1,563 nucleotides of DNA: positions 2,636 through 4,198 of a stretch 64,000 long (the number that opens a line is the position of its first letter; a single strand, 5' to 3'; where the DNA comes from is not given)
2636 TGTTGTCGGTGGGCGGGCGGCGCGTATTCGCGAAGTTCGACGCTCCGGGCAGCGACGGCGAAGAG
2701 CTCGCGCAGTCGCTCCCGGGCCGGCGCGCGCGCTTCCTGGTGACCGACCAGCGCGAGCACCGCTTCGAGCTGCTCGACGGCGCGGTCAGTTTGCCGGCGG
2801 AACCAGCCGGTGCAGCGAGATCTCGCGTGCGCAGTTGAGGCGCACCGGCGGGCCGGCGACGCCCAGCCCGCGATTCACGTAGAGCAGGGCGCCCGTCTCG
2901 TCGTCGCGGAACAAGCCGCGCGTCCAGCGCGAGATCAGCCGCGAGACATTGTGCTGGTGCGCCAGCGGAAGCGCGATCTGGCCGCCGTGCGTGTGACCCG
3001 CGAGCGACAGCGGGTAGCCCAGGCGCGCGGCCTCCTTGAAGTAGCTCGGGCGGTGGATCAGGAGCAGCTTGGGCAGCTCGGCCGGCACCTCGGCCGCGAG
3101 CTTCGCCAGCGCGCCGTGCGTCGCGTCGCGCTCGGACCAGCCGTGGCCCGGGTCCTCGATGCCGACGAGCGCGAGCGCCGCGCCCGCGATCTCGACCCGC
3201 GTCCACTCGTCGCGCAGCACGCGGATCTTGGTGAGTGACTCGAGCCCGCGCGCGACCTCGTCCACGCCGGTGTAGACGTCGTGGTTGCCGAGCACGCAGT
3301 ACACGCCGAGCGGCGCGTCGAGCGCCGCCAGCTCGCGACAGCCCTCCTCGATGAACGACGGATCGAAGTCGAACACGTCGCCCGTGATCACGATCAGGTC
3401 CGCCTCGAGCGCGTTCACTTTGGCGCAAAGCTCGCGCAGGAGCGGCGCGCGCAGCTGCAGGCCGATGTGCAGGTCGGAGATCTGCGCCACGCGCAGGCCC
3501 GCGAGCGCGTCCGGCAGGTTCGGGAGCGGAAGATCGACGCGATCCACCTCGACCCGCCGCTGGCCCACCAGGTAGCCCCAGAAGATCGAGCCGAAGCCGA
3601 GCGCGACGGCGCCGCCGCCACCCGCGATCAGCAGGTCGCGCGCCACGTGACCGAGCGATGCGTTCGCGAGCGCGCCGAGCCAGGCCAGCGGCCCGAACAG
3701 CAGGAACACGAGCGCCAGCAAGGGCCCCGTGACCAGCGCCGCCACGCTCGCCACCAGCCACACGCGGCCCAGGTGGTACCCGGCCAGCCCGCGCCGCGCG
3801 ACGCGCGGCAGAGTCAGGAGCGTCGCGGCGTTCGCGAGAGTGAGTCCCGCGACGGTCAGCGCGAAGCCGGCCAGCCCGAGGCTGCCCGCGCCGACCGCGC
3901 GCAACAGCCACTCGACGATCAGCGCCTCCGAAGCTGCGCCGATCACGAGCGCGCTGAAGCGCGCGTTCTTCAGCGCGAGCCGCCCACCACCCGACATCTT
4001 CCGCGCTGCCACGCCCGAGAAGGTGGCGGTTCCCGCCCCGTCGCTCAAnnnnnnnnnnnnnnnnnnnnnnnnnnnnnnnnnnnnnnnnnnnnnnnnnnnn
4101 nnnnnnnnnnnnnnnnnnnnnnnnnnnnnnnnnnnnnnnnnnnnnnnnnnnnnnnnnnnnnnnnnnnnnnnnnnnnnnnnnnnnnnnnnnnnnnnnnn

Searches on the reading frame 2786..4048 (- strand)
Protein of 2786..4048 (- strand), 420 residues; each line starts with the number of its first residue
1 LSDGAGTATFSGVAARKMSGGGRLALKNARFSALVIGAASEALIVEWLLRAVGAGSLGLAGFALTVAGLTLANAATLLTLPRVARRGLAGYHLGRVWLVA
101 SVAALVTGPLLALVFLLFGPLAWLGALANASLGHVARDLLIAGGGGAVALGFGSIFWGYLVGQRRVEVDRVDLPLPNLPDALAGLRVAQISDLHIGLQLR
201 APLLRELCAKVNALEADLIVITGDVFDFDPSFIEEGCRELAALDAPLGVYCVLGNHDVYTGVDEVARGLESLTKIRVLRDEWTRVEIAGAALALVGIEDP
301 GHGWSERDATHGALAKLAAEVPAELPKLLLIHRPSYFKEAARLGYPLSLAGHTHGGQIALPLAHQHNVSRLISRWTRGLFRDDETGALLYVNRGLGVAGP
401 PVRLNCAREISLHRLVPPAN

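Call 27: find_encoding_contigs(protein=window:2786-4048:-, flank=10000, max_places=3)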
Protein window:2786-4048:- (420 aa): 1 contig read that carries it; 1 place shown.
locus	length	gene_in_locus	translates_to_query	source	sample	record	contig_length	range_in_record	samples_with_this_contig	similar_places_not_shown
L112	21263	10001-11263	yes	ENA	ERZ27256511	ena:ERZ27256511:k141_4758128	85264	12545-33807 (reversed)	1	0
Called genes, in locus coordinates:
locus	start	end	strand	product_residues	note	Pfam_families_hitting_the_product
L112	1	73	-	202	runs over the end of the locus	PF00691:OmpA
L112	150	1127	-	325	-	PF04389:Peptidase_M28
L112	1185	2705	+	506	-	PF13541:ChlI, PF01078:Mg_chelatase, PF07728:AAA_5, PF00493:MCM (weak), PF13335:Mg_chelatase_C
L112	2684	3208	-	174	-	-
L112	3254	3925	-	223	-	PF13489:Methyltransf_23, PF01209:Ubie_methyltran, PF05175:MTS (weak), PF13847:Methyltransf_31, PF08241:Methyltransf_11, PF08242:Methyltransf_12, PF13649:Methyltransf_25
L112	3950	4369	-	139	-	PF03692:CxxCxxCC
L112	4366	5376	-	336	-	PF00155:Aminotran_1_2, PF01212:Beta_elim_lyase, PF01041:DegT_DnrJ_EryC1 (faint)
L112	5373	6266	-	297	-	-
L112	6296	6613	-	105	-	PF07719:TPR_2 (faint), PF07721:TPR_4 (faint), PF13176:TPR_7 (faint), PF13181:TPR_8 (faint), PF13374:TPR_10 (faint), PF13424:TPR_12 (weak), PF13432:TPR_16, PF14559:TPR_19, +4 more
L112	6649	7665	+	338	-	PF00180:Iso_dh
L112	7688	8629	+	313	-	PF00583:Acetyltransf_1, PF13527:Acetyltransf_9, PF13508:Acetyltransf_7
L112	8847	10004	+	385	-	PF00682:HMGL-like, PF22617:HCS_D2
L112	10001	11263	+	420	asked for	PF00149:Metallophos, PF12850:Metallophos_2 (weak)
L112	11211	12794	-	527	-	PF00108:Thiolase_N, PF00109:ketoacyl-synt (weak), PF22691:Thiolase_C_1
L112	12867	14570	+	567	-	PF01343:Peptidase_S49, PF25145:NfeD1b_N (faint), PF01343:Peptidase_S49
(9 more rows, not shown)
